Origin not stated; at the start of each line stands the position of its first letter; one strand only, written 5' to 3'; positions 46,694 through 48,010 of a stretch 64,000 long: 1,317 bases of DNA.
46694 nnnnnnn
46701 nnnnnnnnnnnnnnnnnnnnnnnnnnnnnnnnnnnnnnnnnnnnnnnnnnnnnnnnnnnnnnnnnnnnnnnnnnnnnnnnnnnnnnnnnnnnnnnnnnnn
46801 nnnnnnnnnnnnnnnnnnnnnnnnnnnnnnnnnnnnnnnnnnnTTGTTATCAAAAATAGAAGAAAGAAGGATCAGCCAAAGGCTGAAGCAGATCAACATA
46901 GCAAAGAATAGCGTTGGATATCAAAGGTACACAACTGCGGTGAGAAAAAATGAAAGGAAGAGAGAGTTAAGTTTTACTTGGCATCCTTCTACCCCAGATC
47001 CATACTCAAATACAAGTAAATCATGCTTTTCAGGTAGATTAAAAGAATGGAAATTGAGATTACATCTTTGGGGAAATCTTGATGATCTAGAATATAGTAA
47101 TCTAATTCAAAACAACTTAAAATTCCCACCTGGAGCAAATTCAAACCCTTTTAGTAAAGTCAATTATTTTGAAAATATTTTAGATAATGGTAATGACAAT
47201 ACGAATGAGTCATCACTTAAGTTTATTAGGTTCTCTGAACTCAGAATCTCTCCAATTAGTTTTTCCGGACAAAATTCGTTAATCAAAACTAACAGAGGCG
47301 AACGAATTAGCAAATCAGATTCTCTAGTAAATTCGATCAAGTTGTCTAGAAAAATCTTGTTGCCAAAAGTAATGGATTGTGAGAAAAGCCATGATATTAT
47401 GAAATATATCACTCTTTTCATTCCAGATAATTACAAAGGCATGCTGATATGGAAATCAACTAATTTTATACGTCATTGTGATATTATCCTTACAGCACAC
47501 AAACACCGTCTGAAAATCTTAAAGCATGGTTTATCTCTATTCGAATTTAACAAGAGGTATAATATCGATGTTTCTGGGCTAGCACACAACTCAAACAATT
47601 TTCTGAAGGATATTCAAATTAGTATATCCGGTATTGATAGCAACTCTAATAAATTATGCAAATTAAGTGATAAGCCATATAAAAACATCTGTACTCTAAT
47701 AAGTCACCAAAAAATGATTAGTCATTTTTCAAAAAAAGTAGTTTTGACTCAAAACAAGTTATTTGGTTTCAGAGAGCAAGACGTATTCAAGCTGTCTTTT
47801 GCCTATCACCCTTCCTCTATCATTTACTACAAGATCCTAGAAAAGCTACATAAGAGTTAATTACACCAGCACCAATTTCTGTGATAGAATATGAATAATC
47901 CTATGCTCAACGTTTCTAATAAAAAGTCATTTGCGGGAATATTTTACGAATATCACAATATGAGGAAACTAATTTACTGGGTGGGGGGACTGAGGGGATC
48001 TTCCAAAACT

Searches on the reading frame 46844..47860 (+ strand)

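Call 8: search_protein_families(library=pfam, proteins=[window:46844-47860:+], max_evalue=0.01)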
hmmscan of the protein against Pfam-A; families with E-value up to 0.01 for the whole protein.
window:46844-47860:+ (338 aa): 1 family
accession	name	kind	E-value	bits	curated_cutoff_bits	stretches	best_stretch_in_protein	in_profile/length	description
PF15247.11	SLBP_RNA_bind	-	7.4e-24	84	27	1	6-78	2-70/70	Histone RNA hairpin-binding protein RNA-binding domain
